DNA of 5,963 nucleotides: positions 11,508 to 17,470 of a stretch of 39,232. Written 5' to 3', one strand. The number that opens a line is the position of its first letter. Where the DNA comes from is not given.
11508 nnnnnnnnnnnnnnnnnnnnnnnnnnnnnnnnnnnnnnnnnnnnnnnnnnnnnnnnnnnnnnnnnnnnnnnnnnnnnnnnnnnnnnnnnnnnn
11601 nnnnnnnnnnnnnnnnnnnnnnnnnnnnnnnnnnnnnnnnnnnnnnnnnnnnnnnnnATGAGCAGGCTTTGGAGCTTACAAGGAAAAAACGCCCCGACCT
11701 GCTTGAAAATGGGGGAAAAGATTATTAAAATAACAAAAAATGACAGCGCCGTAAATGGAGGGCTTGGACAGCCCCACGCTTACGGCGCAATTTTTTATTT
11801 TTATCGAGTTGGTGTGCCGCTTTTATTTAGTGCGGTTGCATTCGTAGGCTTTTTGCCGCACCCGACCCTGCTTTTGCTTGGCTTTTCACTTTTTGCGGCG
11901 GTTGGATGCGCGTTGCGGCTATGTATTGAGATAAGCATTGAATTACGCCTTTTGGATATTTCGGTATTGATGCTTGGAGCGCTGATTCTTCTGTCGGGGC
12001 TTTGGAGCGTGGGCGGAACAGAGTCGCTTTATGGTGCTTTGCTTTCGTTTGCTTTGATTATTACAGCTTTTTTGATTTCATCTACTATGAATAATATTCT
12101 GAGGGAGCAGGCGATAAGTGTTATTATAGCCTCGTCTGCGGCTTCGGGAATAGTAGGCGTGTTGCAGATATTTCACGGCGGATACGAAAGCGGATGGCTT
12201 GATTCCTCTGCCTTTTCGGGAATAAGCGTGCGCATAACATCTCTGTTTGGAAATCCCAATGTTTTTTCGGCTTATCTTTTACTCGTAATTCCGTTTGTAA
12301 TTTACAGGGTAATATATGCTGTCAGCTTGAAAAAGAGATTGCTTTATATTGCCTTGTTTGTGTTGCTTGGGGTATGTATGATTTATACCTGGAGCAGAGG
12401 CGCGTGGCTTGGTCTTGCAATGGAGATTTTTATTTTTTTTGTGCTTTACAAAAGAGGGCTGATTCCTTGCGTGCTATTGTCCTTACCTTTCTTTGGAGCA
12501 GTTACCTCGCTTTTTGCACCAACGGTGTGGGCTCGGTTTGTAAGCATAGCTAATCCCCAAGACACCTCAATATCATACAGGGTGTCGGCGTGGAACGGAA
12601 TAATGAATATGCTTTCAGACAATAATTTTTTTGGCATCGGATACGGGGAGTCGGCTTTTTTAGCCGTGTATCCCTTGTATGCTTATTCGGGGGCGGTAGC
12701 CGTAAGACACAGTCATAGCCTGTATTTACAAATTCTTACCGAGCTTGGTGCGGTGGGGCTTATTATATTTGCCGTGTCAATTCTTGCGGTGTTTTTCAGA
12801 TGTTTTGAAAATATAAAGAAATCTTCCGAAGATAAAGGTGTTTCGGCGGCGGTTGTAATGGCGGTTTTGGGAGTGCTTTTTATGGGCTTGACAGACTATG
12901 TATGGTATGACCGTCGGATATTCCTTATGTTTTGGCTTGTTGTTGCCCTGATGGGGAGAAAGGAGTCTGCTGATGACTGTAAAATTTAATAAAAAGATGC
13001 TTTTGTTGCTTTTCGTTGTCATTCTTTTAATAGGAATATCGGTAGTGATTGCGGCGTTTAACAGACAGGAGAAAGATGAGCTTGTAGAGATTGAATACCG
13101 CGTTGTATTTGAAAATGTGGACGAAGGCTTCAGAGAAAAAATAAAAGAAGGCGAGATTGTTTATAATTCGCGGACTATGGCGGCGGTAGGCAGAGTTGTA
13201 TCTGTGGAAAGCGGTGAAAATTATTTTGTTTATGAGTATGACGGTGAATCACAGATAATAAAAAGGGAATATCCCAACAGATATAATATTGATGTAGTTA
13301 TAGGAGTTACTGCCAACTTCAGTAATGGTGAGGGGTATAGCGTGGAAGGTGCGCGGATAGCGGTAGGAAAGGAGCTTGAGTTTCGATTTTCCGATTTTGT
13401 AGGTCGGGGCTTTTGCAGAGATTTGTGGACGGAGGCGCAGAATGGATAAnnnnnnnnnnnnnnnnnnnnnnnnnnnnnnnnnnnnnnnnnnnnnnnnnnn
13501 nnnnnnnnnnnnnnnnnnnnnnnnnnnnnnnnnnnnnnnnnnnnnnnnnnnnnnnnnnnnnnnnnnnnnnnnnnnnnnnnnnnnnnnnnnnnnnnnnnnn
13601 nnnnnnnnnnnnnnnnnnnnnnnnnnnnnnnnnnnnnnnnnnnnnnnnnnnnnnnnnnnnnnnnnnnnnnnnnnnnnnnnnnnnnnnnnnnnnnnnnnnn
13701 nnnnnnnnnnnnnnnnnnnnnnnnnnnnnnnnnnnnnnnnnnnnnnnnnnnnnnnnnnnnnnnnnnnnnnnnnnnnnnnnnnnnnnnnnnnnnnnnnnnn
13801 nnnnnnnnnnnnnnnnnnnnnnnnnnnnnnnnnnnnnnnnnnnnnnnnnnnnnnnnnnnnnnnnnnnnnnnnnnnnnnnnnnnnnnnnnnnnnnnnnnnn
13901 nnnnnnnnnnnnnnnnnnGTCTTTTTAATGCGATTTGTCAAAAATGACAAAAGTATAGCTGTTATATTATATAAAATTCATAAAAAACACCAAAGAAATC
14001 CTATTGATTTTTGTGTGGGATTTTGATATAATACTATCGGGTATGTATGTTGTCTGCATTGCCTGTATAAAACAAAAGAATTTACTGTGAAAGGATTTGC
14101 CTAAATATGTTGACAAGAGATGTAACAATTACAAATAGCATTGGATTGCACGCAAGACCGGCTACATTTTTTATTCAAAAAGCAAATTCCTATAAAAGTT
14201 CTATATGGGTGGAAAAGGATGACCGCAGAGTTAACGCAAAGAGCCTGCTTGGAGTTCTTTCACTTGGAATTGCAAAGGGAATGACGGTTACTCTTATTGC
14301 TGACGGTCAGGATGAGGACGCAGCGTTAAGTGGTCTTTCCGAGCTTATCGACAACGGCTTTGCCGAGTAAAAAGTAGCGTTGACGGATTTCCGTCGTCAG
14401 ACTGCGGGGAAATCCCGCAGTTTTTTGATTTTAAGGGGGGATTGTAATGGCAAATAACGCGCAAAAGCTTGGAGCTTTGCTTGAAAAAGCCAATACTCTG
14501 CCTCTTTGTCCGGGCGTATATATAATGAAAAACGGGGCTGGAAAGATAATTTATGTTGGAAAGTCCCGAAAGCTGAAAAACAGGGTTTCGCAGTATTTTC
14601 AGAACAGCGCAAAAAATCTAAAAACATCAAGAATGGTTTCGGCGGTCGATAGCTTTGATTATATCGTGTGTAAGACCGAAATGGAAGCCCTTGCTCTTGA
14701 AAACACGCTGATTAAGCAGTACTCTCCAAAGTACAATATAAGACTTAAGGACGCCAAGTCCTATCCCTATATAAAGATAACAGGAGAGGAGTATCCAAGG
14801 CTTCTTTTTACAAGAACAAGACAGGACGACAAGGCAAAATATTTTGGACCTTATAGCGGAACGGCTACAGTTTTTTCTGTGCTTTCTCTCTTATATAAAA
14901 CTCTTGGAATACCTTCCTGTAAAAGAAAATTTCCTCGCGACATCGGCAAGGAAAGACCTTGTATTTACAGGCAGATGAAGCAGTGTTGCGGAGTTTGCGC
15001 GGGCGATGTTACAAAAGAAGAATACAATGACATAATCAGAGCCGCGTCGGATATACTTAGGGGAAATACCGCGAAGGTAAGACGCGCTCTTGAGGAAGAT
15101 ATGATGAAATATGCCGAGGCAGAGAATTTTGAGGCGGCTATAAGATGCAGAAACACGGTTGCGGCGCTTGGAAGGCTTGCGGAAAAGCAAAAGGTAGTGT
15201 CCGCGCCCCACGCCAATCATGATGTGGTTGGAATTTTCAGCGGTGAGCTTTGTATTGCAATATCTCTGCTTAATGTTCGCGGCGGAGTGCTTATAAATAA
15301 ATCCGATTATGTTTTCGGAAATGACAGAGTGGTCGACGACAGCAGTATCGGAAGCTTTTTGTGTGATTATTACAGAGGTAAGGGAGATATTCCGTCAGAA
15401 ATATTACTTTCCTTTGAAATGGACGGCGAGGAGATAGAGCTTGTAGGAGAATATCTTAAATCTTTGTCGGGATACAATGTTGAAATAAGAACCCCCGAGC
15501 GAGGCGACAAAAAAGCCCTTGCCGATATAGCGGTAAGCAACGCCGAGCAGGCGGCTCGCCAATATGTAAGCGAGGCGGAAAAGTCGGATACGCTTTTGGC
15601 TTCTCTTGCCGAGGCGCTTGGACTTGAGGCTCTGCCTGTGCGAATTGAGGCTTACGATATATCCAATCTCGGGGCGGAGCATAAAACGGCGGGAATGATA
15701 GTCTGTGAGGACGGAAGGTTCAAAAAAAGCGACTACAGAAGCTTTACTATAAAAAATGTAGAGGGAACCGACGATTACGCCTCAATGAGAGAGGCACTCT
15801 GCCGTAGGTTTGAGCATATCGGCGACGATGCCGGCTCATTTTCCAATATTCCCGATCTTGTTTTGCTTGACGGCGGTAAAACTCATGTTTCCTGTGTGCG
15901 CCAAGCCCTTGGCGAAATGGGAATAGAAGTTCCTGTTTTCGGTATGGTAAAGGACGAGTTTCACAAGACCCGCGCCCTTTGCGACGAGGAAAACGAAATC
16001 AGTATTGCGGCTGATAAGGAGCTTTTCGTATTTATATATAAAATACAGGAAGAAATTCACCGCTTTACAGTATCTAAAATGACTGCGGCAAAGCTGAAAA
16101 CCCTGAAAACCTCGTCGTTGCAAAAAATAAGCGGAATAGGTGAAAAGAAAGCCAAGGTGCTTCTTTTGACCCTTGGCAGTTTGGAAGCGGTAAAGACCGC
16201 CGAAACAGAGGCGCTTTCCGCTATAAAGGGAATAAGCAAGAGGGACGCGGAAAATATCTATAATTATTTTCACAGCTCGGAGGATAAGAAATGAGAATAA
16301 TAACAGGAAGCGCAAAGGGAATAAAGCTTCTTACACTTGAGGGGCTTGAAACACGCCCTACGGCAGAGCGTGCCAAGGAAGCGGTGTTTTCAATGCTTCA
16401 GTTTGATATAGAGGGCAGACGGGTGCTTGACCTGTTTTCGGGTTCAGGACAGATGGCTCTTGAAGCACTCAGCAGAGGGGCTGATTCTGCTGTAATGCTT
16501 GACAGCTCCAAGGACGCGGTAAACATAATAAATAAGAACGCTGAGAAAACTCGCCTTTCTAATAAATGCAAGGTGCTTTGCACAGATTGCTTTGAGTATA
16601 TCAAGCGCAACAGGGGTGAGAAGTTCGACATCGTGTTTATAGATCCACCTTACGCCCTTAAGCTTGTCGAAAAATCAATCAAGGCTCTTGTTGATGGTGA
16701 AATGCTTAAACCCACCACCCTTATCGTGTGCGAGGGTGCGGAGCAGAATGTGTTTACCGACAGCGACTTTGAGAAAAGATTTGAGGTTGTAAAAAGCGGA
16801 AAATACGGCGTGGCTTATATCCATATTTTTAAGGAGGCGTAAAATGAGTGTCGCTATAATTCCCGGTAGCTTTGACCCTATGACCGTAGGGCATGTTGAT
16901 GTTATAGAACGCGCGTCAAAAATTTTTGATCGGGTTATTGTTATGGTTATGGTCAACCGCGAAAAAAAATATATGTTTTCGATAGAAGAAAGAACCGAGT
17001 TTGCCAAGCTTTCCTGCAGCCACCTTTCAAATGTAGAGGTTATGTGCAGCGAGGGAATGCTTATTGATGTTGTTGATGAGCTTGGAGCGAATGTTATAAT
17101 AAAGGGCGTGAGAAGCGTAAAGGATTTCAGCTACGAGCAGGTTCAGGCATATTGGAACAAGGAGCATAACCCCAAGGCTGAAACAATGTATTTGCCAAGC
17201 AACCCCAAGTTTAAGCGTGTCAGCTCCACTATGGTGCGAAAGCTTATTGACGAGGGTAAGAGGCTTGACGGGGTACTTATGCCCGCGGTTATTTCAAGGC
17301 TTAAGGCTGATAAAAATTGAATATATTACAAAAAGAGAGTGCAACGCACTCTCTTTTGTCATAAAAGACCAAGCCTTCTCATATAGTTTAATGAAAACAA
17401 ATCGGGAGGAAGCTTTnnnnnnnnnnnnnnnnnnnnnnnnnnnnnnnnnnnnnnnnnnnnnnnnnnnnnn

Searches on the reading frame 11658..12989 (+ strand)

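Call 15: search_protein_families(library=pfam, proteins=[window:11658-12989:+], max_evalue=0.001)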
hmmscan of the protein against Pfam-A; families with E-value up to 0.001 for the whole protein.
window:11658-12989:+ (443 aa): 1 family
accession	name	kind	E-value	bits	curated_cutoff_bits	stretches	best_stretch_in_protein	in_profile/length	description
PF04932.20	Wzy_C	-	6.4e-20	71.9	31.7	1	232-372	1-149/149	O-Antigen ligase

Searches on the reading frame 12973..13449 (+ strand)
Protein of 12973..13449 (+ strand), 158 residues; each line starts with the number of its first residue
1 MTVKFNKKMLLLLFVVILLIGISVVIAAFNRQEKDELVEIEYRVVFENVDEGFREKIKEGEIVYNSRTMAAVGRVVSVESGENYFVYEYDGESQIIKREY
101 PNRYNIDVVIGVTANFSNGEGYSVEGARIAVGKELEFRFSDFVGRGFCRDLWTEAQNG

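Call 15: search_protein_families(library=pfam, proteins=[window:12973-13449:+], max_evalue=0.001)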
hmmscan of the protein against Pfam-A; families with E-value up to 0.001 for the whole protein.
window:12973-13449:+ (158 aa): 1 family
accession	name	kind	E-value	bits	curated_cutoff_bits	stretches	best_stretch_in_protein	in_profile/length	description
PF14221.11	DUF4330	-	2.3e-09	38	27.6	1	12-147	22-162/167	Domain of unknown function (DUF4330)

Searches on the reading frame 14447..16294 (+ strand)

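Call 15: search_protein_families(library=pfam, proteins=[window:14447-16294:+], max_evalue=0.001)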
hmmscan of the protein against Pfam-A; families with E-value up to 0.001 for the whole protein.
window:14447-16294:+ (615 aa): 7 families
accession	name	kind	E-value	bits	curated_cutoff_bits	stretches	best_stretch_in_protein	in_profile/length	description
PF08459.17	UvrC_RNaseH_dom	-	2.2e-46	158.1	22.3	1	389-542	2-159/159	UvrC RNAse H endonuclease domain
PF22920.2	UvrC_RNaseH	-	5e-22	78.4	24.3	1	258-372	2-115/116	UvrC Ribonuclease H-like domain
PF01541.30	GIY-YIG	-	8.8e-14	52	22.6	1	22-97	2-78/78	GIY-YIG catalytic domain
PF14520.12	HHH_5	-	2.3e-10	41.2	27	1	557-605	3-52/57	Helix-hairpin-helix domain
PF12826.13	HHH_2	-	3e-08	34.1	27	1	561-612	8-59/64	Helix-hairpin-helix motif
PF02151.25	UVR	-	5.7e-05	23.2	21.5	1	211-242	3-34/36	UvrB/uvrC motif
PF00633.29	HHH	-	0.00029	21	24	0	556-573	11-28/30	Helix-hairpin-helix motif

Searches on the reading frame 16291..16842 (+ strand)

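Call 15: search_protein_families(library=pfam, proteins=[window:16291-16842:+], max_evalue=0.001)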
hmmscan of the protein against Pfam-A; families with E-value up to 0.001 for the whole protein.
window:16291-16842:+ (183 aa): 14 families
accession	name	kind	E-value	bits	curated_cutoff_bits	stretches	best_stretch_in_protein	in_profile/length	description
PF03602.21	Cons_hypoth95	-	1.9e-50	171.5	24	1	1-180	1-181/182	Conserved hypothetical protein 95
PF05175.20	MTS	-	4.3e-09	36.7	23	1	27-124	18-111/170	Methyltransferase small domain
PF13847.12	Methyltransf_31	-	2.6e-07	30.9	27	1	42-147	4-109/145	Methyltransferase domain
PF09445.16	Methyltransf_15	-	2.9e-07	30.6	22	1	43-121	2-81/165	RNA cap guanine-N2 methyltransferase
PF13649.12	Methyltransf_25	-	4.3e-07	31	27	1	45-117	1-70/97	Methyltransferase domain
PF06325.19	PrmA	-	3.6e-06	27.1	22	1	37-116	157-231/296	Ribosomal protein L11 methyltransferase (PrmA)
PF04378.19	RsmJ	-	1.2e-05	25.2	27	1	44-125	60-139/245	Ribosomal RNA large subunit methyltransferase D, RlmJ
PF02086.21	MethyltransfD12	-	2e-05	24.9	22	0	41-86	20-64/253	D12 class N6 adenine-specific DNA methyltransferase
PF02005.22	TRM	-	0.00018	21.2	27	1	44-139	52-149/376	N2,N2-dimethylguanosine tRNA methyltransferase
PF10672.15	Methyltrans_SAM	-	0.00021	21.1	27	1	38-121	120-205/286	S-adenosylmethionine-dependent methyltransferase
PF02475.24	TRM5-TYW2_MTfase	-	0.00034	21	28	1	38-139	33-133/164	TRM5/TYW2 methyltransferase domain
PF01861.22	BpsA_C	-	0.00044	20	27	1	39-126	42-127/243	Branched-chain polyamine synthase A C-terminal domain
PF01170.24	UPF0020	-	0.0006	20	22.3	0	42-128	29-138/197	RMKL-like, methyltransferase domain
PF01555.25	N6_N4_Mtase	-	0.00092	19.7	26.7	0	41-82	181-221/221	DNA methylase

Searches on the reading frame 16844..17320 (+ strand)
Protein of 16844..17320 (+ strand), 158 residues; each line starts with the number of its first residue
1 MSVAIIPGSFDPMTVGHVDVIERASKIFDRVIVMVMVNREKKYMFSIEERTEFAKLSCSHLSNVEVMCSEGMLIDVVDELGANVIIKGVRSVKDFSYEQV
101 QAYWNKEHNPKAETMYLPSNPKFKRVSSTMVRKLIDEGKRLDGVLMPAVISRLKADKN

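Call 15: search_protein_families(library=pfam, proteins=[window:16844-17320:+], max_evalue=0.001)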
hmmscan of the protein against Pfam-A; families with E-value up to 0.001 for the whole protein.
window:16844-17320:+ (158 aa): 2 families
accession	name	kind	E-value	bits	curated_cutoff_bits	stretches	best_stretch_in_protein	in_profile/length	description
PF01467.32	CTP_transf_like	-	3.2e-22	79.6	21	1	5-133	1-132/133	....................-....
PF08218.17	Citrate_ly_lig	-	4.7e-07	30.1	20.9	1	11-74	9-70/182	Citrate lyase ligase C-terminal domain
